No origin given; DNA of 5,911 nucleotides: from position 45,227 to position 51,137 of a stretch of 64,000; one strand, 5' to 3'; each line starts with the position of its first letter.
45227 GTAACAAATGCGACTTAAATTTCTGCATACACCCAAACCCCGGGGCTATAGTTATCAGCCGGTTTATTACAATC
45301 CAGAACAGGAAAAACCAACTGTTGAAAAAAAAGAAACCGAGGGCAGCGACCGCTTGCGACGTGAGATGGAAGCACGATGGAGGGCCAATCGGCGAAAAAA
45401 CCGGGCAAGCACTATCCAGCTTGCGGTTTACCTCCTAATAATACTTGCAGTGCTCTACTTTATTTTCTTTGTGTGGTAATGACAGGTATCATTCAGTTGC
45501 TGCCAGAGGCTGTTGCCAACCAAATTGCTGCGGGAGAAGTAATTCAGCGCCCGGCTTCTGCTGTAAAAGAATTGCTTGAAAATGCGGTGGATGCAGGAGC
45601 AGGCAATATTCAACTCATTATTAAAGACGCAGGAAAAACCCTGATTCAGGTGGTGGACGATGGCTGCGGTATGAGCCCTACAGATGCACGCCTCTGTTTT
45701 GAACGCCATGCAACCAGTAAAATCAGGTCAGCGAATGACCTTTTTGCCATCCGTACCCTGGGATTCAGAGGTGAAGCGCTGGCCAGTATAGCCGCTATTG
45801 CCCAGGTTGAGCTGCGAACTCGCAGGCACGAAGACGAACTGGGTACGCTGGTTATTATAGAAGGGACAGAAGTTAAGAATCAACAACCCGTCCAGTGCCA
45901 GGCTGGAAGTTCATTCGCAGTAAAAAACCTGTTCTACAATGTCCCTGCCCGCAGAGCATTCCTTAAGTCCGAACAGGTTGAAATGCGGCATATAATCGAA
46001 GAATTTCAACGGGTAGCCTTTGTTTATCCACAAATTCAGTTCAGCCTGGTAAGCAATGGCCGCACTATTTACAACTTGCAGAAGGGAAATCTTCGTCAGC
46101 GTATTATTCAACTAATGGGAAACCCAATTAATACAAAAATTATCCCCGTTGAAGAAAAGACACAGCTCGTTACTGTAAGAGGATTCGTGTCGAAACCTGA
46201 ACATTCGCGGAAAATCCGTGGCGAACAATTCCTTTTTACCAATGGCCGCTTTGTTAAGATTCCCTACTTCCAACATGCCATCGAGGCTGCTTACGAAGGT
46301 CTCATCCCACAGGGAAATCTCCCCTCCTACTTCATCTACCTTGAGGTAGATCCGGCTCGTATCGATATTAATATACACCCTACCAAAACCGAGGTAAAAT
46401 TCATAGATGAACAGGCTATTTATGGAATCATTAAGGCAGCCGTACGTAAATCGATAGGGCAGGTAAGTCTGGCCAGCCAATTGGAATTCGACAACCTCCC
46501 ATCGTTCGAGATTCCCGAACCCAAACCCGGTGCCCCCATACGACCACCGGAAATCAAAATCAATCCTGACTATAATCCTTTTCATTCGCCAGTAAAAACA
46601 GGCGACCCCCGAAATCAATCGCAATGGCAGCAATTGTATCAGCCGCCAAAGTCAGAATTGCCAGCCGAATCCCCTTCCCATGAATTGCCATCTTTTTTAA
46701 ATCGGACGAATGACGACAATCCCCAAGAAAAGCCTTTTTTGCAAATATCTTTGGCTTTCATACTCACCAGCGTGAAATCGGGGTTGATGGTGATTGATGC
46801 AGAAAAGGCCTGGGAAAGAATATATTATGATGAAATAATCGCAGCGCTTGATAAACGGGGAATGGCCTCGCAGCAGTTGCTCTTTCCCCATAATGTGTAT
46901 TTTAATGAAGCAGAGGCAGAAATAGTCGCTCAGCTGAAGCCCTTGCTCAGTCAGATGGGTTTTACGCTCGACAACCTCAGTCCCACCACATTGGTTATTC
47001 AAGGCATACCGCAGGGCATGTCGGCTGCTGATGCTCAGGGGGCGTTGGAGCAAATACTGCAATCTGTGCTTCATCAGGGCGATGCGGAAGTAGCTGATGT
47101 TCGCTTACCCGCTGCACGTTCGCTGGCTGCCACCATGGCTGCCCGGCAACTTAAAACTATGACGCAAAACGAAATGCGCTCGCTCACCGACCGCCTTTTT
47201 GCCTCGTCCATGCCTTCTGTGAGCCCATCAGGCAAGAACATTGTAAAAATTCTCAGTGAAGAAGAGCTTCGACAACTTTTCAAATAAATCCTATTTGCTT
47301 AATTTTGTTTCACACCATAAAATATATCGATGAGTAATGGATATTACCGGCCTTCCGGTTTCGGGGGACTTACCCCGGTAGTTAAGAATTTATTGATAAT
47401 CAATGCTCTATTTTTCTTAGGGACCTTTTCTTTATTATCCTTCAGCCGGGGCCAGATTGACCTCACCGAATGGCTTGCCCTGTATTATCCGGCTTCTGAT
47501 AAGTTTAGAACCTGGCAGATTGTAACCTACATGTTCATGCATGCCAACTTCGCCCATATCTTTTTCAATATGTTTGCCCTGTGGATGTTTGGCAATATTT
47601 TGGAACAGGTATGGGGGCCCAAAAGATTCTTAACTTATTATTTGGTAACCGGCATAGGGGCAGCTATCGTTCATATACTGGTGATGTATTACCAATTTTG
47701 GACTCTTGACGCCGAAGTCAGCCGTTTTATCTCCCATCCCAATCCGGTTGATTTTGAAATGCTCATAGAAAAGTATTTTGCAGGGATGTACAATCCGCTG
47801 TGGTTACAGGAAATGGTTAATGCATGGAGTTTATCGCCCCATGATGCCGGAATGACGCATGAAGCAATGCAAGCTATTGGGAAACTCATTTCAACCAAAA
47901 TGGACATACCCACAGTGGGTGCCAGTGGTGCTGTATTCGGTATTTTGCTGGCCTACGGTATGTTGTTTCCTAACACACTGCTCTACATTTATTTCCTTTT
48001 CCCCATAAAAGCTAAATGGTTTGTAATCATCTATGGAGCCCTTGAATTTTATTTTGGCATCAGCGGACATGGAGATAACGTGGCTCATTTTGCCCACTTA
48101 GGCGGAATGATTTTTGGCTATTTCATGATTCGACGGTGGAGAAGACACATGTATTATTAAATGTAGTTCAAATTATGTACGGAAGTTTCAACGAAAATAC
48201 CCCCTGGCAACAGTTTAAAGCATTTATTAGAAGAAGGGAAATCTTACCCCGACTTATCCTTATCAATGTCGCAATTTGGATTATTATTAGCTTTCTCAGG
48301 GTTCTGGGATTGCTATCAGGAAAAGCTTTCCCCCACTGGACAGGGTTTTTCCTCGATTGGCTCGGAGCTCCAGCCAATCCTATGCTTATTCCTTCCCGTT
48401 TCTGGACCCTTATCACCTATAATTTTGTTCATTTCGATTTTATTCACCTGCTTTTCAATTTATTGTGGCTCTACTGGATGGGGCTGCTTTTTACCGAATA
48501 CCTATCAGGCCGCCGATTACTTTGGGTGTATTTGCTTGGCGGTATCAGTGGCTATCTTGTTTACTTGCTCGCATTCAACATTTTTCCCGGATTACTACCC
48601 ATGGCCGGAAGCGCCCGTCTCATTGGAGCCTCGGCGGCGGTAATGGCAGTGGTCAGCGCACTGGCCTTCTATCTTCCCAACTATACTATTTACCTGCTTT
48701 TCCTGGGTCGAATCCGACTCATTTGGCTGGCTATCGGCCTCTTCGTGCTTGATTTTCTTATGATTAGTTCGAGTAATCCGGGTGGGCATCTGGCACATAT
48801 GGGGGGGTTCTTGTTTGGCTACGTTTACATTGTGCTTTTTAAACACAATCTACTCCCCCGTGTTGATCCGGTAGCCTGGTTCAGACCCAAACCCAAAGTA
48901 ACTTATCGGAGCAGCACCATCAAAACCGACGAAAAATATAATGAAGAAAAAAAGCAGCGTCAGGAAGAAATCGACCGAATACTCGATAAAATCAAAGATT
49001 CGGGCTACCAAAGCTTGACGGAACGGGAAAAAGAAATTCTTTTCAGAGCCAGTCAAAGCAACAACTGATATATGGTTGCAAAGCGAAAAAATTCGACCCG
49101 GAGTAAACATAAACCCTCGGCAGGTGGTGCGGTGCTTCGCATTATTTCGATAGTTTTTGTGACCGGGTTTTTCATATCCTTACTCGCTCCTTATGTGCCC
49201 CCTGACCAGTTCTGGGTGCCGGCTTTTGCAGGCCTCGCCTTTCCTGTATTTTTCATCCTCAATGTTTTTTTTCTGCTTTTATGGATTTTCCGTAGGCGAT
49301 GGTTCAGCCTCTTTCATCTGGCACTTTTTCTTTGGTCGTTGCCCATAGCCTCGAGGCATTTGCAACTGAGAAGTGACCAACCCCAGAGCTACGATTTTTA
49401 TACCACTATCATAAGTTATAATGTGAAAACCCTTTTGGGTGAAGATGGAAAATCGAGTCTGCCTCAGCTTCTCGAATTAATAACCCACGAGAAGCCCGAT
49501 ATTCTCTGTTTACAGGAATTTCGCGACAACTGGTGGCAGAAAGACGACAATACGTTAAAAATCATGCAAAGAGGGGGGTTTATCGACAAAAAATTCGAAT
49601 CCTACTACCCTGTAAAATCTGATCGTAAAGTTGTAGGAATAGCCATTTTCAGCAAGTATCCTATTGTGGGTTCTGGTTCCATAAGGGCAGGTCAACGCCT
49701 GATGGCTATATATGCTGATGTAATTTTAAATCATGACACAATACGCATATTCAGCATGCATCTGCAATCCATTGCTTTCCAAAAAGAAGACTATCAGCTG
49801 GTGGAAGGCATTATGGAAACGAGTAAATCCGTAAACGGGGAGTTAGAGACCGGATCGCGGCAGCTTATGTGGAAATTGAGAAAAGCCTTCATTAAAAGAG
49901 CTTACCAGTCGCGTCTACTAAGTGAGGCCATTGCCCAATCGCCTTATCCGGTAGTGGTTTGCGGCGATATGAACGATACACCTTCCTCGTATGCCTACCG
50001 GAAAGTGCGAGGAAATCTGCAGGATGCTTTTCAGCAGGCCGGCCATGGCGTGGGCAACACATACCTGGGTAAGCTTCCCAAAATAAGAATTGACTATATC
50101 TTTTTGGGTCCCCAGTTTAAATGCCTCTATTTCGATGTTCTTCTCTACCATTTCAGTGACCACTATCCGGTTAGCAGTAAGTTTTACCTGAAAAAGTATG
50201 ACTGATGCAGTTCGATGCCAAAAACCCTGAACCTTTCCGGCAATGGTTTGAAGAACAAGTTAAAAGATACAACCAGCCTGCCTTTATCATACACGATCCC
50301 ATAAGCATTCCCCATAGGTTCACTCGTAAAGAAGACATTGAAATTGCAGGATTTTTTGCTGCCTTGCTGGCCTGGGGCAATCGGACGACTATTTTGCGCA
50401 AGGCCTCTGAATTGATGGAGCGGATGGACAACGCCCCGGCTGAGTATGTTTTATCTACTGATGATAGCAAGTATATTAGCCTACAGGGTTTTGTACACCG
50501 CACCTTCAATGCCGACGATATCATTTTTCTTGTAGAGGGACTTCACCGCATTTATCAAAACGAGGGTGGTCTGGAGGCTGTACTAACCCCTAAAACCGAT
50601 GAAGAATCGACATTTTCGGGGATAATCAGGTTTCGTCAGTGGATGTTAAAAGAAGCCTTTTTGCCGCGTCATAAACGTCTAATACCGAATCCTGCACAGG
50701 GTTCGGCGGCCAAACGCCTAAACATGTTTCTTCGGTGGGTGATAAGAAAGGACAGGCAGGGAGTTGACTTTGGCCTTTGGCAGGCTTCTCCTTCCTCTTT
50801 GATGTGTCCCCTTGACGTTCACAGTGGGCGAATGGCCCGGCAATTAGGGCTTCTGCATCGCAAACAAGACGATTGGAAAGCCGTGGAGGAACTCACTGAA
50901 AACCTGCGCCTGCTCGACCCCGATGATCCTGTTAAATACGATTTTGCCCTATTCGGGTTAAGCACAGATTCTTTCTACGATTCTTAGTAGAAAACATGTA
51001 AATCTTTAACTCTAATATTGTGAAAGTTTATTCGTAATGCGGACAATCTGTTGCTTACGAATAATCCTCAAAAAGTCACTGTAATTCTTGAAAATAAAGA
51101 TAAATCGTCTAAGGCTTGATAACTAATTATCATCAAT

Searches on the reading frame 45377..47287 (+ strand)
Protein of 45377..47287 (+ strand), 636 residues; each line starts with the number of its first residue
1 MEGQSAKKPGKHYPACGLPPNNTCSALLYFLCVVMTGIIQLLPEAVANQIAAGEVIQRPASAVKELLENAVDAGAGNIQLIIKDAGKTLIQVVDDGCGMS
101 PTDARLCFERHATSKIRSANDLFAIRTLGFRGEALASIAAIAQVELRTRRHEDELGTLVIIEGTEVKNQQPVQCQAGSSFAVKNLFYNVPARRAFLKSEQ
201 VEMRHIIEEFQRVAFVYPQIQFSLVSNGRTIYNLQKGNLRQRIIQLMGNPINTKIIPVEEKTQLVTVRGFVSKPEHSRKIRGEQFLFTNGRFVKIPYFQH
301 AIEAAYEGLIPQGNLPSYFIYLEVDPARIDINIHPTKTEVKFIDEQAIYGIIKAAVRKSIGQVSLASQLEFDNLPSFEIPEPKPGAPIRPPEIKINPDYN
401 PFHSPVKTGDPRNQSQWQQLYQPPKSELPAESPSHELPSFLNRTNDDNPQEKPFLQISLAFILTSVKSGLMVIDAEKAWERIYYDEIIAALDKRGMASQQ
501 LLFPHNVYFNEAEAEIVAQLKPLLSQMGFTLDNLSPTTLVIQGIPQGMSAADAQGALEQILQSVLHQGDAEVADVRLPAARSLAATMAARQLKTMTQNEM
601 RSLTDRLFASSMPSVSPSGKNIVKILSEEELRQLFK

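Call 72: search_protein_families(library=pfam, proteins=[window:45377-47287:+], max_evalue=0.00001)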
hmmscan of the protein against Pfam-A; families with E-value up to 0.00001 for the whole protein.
window:45377-47287:+ (636 aa): 4 families
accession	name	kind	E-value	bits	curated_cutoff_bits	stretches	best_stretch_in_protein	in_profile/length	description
PF01119.25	DNA_mis_repair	-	3.9e-34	117.3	26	1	243-359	1-117/119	DNA mismatch repair protein, C-terminal domain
PF08676.16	MutL_C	-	2.2e-23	82.9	25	1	456-590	3-133/142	MutL C terminal dimerisation domain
PF13589.12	HATPase_c_3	-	1.1e-10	42.1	25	1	60-169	4-113/137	Histidine kinase-, DNA gyrase B-, and HSP90-like ATPase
PF02518.31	HATPase_c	-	5.6e-08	33.6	26.4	1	58-113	5-63/111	Histidine kinase-, DNA gyrase B-, and HSP90-like ATPase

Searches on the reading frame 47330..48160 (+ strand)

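Call 72: search_protein_families(library=pfam, proteins=[window:47330-48160:+], max_evalue=0.00001)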
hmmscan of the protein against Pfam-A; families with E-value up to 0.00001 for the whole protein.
window:47330-48160:+ (276 aa): 2 families
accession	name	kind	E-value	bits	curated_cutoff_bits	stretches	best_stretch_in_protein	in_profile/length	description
PF01694.28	Rhomboid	-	4.5e-28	98.7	22.6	2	60-118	3-61/143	Rhomboid domain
PF08551.15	DUF1751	-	1.4e-09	38.8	22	1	60-129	7-76/99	Eukaryotic integral membrane protein (DUF1751)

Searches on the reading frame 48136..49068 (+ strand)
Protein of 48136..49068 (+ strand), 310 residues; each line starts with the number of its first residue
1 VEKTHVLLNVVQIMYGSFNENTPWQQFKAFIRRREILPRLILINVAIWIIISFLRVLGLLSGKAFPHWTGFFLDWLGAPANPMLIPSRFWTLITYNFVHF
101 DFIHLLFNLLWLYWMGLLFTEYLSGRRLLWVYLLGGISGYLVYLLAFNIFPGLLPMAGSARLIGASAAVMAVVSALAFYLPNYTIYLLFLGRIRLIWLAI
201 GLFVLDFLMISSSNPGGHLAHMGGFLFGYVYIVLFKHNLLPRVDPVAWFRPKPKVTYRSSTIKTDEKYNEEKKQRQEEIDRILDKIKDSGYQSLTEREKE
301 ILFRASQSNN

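Call 72: search_protein_families(library=pfam, proteins=[window:48136-49068:+], max_evalue=0.00001)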
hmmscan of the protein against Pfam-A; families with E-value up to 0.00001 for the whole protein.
window:48136-49068:+ (310 aa): 2 families
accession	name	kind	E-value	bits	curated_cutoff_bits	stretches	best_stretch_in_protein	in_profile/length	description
PF01694.28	Rhomboid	-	1.1e-19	71.5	22.6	1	87-235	2-140/143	Rhomboid domain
PF20216.3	DUF6576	-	9e-16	58.2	27.3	1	265-307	4-46/47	Family of unknown function (DUF6576)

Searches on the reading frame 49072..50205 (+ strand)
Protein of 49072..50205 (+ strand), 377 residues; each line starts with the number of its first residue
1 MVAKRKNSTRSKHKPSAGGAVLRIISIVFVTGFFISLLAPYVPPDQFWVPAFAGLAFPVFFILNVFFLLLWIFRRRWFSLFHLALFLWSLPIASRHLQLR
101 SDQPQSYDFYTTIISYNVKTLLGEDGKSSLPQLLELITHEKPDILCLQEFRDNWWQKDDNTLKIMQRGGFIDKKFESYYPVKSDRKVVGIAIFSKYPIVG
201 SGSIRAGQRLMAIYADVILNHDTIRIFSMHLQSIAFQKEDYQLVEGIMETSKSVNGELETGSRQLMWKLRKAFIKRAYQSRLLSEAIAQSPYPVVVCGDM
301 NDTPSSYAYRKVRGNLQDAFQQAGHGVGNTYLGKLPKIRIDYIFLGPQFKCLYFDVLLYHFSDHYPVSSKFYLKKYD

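Call 72: search_protein_families(library=pfam, proteins=[window:49072-50205:+], max_evalue=0.00001)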
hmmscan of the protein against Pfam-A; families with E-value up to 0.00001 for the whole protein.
window:49072-50205:+ (377 aa): 1 family
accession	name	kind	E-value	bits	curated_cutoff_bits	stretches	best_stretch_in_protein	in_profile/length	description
PF03372.29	Exo_endo_phos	-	1.5e-21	77.6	24.5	1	115-364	2-225/225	Endonuclease/Exonuclease/phosphatase family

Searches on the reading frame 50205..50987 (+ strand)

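Call 72: search_protein_families(library=pfam, proteins=[window:50205-50987:+], max_evalue=0.00001)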
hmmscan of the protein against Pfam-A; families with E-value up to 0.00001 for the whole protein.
window:50205-50987:+ (260 aa): 1 family
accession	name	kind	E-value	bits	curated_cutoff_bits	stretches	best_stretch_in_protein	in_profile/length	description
PF09674.15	DUF2400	-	8.3e-80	268.5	25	1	31-253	1-223/225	Protein of unknown function (DUF2400)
